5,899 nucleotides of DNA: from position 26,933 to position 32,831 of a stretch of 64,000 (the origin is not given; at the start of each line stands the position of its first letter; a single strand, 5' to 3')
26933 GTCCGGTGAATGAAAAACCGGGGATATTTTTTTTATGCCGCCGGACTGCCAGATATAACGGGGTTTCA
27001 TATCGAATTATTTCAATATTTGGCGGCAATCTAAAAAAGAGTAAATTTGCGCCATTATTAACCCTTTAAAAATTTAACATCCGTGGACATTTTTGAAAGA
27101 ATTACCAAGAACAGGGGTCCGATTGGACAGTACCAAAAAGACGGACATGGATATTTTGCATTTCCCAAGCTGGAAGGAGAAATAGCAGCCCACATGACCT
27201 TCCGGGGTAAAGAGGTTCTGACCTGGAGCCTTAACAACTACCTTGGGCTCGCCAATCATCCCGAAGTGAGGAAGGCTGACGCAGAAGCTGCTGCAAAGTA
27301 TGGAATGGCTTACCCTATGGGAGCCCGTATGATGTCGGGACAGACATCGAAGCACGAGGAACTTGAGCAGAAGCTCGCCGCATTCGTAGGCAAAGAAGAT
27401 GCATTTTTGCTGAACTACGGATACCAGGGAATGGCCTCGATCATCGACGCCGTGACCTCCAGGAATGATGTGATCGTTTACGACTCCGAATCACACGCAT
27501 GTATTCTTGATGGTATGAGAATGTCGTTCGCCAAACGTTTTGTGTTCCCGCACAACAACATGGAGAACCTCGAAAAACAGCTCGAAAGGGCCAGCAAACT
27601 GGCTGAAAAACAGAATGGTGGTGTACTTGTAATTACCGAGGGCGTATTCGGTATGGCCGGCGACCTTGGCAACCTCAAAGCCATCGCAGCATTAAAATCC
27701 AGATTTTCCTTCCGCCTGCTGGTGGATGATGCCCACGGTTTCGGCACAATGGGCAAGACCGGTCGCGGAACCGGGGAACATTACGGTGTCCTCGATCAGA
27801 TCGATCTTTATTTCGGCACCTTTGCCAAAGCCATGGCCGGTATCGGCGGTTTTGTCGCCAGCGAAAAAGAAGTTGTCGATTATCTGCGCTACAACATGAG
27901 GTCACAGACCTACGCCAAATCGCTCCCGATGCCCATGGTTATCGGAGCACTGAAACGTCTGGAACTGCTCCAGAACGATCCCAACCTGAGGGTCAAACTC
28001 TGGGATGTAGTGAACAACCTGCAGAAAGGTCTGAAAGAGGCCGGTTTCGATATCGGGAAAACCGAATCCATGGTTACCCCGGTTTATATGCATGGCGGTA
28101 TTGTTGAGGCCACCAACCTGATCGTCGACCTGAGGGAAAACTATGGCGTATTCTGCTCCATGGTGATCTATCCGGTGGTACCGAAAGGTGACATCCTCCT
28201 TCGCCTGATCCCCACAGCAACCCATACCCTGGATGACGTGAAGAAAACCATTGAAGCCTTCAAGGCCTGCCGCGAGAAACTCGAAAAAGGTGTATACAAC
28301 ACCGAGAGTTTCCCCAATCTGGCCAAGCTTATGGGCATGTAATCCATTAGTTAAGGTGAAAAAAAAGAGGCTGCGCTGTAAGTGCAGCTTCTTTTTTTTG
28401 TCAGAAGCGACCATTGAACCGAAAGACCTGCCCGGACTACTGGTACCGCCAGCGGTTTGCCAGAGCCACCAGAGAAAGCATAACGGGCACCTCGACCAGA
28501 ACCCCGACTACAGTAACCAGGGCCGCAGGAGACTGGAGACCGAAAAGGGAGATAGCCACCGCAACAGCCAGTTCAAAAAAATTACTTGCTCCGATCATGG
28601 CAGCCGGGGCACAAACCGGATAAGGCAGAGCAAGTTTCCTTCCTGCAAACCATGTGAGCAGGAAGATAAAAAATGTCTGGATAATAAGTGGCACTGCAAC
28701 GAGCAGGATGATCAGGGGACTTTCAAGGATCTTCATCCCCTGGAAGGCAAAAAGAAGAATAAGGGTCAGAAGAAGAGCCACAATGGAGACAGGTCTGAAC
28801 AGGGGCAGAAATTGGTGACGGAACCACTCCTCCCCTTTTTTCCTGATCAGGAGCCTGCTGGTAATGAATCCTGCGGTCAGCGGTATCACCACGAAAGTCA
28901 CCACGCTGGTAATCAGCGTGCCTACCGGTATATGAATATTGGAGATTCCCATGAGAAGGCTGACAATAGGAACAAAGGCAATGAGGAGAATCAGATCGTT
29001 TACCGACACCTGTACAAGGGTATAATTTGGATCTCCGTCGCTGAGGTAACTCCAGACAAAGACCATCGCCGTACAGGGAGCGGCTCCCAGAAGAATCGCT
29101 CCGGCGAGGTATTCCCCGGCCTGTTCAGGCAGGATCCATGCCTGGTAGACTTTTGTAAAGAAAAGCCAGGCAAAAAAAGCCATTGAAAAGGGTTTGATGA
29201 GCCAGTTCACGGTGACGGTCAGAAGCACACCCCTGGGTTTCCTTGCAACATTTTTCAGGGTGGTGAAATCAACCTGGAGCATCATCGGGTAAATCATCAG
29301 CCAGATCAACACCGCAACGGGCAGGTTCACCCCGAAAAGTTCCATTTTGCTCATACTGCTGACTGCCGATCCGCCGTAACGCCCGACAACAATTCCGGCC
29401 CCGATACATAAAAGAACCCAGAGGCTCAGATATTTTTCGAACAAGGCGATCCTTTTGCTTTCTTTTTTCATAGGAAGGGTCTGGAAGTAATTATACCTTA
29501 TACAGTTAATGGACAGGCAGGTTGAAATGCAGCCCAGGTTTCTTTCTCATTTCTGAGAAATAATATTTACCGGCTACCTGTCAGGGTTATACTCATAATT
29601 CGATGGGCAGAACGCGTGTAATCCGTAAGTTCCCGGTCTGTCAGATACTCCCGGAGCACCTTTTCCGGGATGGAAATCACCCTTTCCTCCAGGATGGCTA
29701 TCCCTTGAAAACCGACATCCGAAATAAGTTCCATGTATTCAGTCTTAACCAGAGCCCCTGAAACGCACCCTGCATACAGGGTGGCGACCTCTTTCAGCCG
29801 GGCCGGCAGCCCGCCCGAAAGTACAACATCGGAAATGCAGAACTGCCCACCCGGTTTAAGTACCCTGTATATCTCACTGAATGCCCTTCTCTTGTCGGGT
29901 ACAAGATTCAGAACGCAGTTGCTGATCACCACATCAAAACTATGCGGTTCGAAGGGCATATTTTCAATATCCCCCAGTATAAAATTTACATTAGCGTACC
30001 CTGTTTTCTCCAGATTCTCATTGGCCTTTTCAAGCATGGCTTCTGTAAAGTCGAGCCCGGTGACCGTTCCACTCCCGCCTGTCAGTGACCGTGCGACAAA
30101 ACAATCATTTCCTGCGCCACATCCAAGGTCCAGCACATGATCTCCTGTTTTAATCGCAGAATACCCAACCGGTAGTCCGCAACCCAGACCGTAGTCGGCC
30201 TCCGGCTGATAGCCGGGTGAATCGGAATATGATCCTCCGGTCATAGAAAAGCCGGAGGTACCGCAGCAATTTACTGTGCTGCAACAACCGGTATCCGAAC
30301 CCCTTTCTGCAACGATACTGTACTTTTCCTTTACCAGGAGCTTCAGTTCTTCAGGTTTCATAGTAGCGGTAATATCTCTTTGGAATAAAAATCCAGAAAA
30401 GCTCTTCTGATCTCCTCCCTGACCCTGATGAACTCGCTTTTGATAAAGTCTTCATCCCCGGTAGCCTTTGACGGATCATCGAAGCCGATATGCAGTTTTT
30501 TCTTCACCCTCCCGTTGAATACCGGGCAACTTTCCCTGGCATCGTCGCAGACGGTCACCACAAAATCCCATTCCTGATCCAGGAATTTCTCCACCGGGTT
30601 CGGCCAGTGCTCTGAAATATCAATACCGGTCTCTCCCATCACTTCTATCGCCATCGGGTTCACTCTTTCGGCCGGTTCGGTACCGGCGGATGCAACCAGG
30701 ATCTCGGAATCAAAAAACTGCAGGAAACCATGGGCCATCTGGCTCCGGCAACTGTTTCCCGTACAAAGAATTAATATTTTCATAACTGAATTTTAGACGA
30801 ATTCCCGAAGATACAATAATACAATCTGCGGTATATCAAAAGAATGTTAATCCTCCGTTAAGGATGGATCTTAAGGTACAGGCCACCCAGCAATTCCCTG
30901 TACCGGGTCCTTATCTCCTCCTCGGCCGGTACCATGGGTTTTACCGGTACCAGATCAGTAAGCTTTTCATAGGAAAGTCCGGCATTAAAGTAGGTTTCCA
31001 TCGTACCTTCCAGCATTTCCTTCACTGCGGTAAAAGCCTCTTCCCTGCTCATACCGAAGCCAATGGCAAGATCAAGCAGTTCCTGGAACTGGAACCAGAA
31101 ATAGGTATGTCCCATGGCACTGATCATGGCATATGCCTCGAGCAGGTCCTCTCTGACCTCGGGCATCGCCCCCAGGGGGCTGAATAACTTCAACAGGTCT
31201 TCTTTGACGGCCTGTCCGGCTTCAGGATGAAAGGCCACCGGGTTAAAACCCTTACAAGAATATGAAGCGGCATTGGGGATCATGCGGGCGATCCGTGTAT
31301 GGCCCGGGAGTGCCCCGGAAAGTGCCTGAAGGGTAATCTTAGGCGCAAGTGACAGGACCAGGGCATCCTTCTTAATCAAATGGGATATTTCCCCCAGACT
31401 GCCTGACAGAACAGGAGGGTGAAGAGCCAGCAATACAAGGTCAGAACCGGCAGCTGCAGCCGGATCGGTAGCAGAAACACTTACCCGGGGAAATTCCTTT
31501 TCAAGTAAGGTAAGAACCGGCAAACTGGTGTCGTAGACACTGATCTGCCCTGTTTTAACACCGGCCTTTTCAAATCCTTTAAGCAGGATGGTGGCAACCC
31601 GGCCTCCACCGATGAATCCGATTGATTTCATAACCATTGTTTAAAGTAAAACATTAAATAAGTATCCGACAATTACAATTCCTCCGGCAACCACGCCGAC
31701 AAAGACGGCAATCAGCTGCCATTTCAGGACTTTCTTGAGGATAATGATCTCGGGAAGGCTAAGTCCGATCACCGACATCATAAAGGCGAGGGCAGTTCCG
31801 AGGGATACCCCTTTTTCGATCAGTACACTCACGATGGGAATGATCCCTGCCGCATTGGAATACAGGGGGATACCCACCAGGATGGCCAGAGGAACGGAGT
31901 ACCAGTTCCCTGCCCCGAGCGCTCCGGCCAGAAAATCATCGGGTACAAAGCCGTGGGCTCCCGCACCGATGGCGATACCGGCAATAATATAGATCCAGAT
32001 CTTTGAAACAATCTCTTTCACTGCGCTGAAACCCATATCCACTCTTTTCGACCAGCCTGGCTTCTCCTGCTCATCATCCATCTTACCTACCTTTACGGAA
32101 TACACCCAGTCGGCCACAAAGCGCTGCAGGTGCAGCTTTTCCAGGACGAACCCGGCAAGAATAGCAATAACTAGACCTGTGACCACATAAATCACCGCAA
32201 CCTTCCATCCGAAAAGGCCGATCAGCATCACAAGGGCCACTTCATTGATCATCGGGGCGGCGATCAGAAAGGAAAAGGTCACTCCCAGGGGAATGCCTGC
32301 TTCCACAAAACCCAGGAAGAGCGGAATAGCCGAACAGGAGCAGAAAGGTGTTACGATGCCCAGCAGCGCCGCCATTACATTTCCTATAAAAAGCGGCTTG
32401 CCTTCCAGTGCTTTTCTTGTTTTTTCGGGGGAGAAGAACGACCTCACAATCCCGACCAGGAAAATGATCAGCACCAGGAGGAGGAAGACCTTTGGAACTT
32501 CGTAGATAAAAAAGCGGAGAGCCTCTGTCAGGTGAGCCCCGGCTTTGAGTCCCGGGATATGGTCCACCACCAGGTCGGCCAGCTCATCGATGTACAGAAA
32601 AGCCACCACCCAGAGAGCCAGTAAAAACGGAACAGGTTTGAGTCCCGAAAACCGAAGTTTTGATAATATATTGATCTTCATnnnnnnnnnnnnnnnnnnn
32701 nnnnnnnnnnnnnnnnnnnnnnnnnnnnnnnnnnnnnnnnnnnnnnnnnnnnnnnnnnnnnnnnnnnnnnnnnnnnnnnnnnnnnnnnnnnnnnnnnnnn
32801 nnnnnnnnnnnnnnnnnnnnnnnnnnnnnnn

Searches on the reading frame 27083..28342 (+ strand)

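Call 73: search_protein_families(library=pfam, proteins=[window:27083-28342:+], max_evalue=0.001)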
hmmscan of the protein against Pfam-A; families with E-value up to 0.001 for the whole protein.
window:27083-28342:+ (419 aa): 2 families
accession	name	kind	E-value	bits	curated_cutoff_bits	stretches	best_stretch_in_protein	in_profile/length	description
PF00155.27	Aminotran_1_2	-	3.7e-32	112.3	19.7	1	44-393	2-361/361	Aminotransferase class I and II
PF01212.27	Beta_elim_lyase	-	0.00016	21.5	27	1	76-269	20-220/288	Beta-eliminating lyase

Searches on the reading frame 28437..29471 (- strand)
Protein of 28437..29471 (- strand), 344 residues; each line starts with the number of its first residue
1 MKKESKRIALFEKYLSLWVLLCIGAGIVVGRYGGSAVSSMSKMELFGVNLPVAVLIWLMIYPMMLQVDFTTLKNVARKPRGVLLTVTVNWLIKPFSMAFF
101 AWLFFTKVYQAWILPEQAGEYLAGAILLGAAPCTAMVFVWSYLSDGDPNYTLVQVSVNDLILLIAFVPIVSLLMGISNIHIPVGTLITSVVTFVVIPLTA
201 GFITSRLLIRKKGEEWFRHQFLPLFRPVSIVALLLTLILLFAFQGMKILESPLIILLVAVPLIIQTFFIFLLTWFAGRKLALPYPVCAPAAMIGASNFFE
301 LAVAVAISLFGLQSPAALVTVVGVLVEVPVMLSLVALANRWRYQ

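Call 3: search_protein_families(library=pfam, proteins=[window:28437-29471:-], max_evalue=0.01)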
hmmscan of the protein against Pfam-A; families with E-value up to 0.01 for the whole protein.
window:28437-29471:- (344 aa): 1 family
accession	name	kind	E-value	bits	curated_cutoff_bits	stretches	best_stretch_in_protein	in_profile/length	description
PF01758.21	SBF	-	2.4e-37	128.9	24.3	1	54-250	2-190/191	Sodium Bile acid symporter family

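Call 4: search_protein_families(library=ncbifam, proteins=[window:28437-29471:-], max_evalue=0.01)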
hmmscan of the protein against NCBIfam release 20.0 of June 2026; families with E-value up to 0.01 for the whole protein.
window:28437-29471:- (344 aa): 2 families
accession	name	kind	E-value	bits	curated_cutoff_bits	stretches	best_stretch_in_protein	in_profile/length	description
TIGR00832.1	acr3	equivalog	6.1e-112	374.2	282.8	1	9-338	2-327/327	ACR3 family arsenite efflux transporter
NF047939.1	PantTportPanS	equivalog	1.3e-08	34.8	400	1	43-342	24-297/299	ketopantoate/pantoate/pantothenate transporter PanS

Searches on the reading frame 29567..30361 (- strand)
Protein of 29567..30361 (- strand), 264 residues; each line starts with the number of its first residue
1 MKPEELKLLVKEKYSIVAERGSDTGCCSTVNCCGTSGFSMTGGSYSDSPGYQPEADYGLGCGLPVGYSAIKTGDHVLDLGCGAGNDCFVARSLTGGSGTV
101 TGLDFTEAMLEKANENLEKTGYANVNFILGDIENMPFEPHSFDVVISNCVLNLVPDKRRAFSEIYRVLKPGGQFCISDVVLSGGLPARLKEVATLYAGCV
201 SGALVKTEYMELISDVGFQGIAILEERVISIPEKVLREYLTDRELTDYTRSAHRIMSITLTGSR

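Call 3: search_protein_families(library=pfam, proteins=[window:29567-30361:-], max_evalue=0.01)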
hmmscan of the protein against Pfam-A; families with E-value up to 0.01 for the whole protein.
window:29567-30361:- (264 aa): 19 families
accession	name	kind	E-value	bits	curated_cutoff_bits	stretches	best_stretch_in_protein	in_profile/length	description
PF13847.12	Methyltransf_31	-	1.4e-42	145.3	27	1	71-212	2-140/145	Methyltransferase domain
PF08241.18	Methyltransf_11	-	3.2e-27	95.4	21.2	1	77-176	1-95/95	Methyltransferase domain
PF13649.12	Methyltransf_25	-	4e-27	95.2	27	1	76-172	1-97/97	Methyltransferase domain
PF01209.24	Ubie_methyltran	-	9.9e-23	81.1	20.1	1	68-176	43-151/233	ubiE/COQ5 methyltransferase family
PF08242.18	Methyltransf_12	-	2.6e-18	67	30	1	77-174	1-98/98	Methyltransferase domain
PF13489.12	Methyltransf_23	-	1.1e-11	45.2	27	1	70-188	20-128/164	Methyltransferase domain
PF01135.25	PCMT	-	9.2e-10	39.1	20.3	1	67-156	68-157/210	Protein-L-isoaspartate(D-aspartate) O-methyltransferase (PCMT)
PF06325.19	PrmA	-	6.6e-09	36.1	22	1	70-179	159-261/296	Ribosomal protein L11 methyltransferase (PrmA)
PF08003.17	Methyltransf_9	-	7e-07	28.9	23.8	1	73-250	116-292/315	Protein of unknown function (DUF1698)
PF05175.20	MTS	-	1.5e-06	28.4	23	1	73-148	32-105/170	Methyltransferase small domain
PF05148.21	Methyltransf_8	-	1.7e-05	25.2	27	1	126-179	107-159/219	Hypothetical methyltransferase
PF20922.3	Anamorsin_N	-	5.3e-05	23.4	27.1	1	131-182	41-93/163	Anamorsin, N-terminal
PF02353.26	CMAS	-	0.00033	20.5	27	1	69-177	59-165/273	Mycolic acid cyclopropane synthetase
PF03848.20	TehB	-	0.00048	20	20.4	1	75-169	33-125/193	Tellurite resistance protein TehB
PF01728.25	FtsJ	-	0.00068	20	24.1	1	69-149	18-99/181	FtsJ-like methyltransferase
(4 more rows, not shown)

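Call 4: search_protein_families(library=ncbifam, proteins=[window:29567-30361:-], max_evalue=0.01)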
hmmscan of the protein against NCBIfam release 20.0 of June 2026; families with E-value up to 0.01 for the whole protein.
window:29567-30361:- (264 aa): 72 families (the best 25 are shown)
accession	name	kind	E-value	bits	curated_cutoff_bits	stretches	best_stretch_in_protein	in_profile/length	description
NF008823.0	PRK11873.1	subfamily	2.7e-87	292.7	263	1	2-262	3-265/272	arsenite methyltransferase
NF047649.1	MTase_UXPK_star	exception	1.4e-46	158.8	460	1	9-221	16-226/283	methyltransferase/UXPK-star double selenoprotein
NF041537.1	ArsM_AhpD_UU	exception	1.9e-46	158.5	510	1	59-225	63-229/345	arsenite methyltransferase/AhpD domain selenoprotein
NF041536.1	ArsM_DUF2284_UU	exception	3.9e-46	157.3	575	1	59-226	63-230/459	arsenite methyltransferase/DUF2284 domain selenoprotein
NF040538.1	methyl_ArsM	equivalog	3.3e-39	135.1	500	2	140-226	170-257/356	arsinothricin biosynthesis methyltransferase ArsM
NF045667.1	MTase_DVU1556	equivalog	3.7e-29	101.7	155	1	68-221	18-163/213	DVU_1556 family methyltransferase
NF040539.1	AST_met_ArsM_2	exception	1.2e-28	100.7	240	1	74-224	58-211/262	putative arsinothricin biosynthesis methyltransferase ArsM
NF038099.1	AsSugarArsM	exception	6e-28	97.9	400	1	51-230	39-225/321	arsenosugar biosynthesis arsenite methyltransferase ArsM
NF001244.0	PRK00216.1-5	equivalog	1.9e-20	73.2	216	1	69-180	45-157/236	bifunctional demethylmenaquinone methyltransferase/2-methoxy-6-polyprenyl-1,4-benzoquinol methylase UbiE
NF001243.0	PRK00216.1-4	equivalog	3.4e-20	72.4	235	1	70-175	45-150/237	demethylmenaquinone methyltransferase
TIGR02072.1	BioC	equivalog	6.7e-20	71.9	184.95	1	74-180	36-136/244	malonyl-ACP O-methyltransferase BioC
TIGR01934.1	MenG_MenH_UbiE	subfamily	9.7e-20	70.8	158.35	1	70-182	37-147/223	ubiquinone/menaquinone biosynthesis methyltransferase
NF043040.1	corrin_prot_MT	hypoth_equivalog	2e-19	69.9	180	1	70-190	38-161/216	corrinoid protein-associated methyltransferase CpaM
TIGR02752.1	MenG_heptapren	equivalog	5.6e-19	68.6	419.85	1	70-175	43-148/231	demethylmenaquinone methyltransferase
NF001240.0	PRK00216.1-1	equivalog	4e-18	65.4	378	1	65-177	56-169/251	bifunctional demethylmenaquinone methyltransferase/2-methoxy-6-polyprenyl-1,4-benzoquinol methylase UbiE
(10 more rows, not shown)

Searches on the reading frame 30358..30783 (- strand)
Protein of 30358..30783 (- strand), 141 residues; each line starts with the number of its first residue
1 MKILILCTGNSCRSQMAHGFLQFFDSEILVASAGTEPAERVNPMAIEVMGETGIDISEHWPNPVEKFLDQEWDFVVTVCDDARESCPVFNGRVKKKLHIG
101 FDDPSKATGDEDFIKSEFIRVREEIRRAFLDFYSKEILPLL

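Call 3: search_protein_families(library=pfam, proteins=[window:30358-30783:-], max_evalue=0.01)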
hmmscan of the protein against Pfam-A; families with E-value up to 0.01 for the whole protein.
window:30358-30783:- (141 aa): 1 family
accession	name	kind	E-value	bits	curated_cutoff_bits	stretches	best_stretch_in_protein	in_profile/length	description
PF01451.26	LMWPc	-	4.9e-19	69.4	23.2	1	3-128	1-139/144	Low molecular weight phosphotyrosine protein phosphatase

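Call 4: search_protein_families(library=ncbifam, proteins=[window:30358-30783:-], max_evalue=0.01)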
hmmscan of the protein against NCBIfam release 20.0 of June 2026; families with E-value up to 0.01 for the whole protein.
window:30358-30783:- (141 aa): 5 families
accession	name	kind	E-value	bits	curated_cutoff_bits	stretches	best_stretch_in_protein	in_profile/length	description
TIGR02691.1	arsC_pI258_fam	equivalog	4.6e-33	114.2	174.3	1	3-128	1-125/129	arsenate reductase (thioredoxin)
NF010053.0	PRK13530.1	subfamily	7.7e-31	107.2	215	1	3-133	6-129/133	arsenate reductase (thioredoxin)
TIGR02689.1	ars_reduc_gluta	equivalog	2.7e-19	69.6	157.6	1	2-82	2-82/126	arsenate reductase, glutathione/glutaredoxin type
NF007520.0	PRK10126.1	equivalog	1e-07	32.5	243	1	2-80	4-84/147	low molecular weight protein-tyrosine-phosphatase Wzb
NF008486.0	PRK11391.1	equivalog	0.0028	18.1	247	1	3-78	9-86/148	phosphotyrosine-protein phosphatase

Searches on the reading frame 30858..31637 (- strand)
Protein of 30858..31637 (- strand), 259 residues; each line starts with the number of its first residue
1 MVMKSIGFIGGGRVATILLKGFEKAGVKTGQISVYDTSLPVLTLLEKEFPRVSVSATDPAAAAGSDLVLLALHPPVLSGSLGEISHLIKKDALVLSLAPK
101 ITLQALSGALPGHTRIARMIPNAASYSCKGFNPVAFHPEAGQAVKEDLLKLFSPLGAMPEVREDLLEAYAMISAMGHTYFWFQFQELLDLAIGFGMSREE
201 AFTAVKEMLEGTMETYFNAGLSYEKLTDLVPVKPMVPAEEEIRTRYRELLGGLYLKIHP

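Call 3: search_protein_families(library=pfam, proteins=[window:30858-31637:-], max_evalue=0.01)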
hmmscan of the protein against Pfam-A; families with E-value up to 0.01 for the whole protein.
window:30858-31637:- (259 aa): 2 families
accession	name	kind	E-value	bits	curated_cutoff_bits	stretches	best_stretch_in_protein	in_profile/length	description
PF03807.23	F420_oxidored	-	2e-09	38.3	21.6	1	6-98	2-92/94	NADP oxidoreductase coenzyme F420-dependent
PF14748.11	P5CR_dimer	-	3.2e-05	24.6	25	1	163-229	1-67/105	Pyrroline-5-carboxylate reductase dimerisation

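Call 4: search_protein_families(library=ncbifam, proteins=[window:30858-31637:-], max_evalue=0.01)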
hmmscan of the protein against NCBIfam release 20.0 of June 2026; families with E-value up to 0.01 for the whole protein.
window:30858-31637:- (259 aa): 6 families
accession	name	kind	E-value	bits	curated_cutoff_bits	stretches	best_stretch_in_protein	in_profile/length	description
TIGR00112.1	proC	equivalog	1.3e-28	100.4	196.75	1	6-227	1-223/263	pyrroline-5-carboxylate reductase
NF005814.0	PRK07680.1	equivalog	1.4e-19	70.3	278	1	5-239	2-236/275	late competence protein ComER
NF005384.0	PRK06928.1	exception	6.1e-14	52.2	301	1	3-239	1-239/277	pyrroline-5-carboxylate reductase ProG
NF005063.0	PRK06476.1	equivalog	2.8e-12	46.8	254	1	5-182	2-171/258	pyrroline-5-carboxylate reductase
NF005813.0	PRK07679.1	exception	1.3e-11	44.4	404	1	3-203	3-204/279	pyrroline-5-carboxylate reductase ProI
NF008839.0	PRK11880.2-4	equivalog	2.1e-06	27.3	288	1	4-213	2-200/252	pyrroline-5-carboxylate reductase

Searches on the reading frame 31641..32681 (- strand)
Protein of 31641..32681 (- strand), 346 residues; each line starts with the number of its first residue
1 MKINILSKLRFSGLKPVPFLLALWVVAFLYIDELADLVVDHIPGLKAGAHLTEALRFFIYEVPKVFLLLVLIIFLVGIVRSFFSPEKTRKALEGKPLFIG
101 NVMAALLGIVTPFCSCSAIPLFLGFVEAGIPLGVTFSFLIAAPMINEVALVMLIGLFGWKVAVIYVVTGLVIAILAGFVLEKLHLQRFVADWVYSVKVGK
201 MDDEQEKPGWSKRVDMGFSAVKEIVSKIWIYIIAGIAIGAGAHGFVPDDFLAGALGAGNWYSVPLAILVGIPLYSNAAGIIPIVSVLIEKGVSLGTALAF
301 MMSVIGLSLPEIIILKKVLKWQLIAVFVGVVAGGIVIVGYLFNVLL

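Call 3: search_protein_families(library=pfam, proteins=[window:31641-32681:-], max_evalue=0.01)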
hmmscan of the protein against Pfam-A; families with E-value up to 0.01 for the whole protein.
window:31641-32681:- (346 aa): 1 family
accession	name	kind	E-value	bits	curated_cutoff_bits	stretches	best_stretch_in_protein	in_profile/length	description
PF03773.19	ArsP_1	-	2.8e-78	263.5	32.3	1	50-343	1-293/294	Predicted permease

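Call 4: search_protein_families(library=ncbifam, proteins=[window:31641-32681:-], max_evalue=0.01)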
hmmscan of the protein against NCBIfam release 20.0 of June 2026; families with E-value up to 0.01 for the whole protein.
window:31641-32681:- (346 aa): 2 families
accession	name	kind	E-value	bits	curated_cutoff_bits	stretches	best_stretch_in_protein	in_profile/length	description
NF040736.1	efflux_SaoE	equivalog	3.3e-41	141.7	325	1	68-346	21-298/352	efflux transporter SaoE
NF033936.1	CuZnOut_SO0444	equivalog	2.5e-29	102.5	300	2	211-345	179-312/351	SO_0444 family Cu/Zn efflux transporter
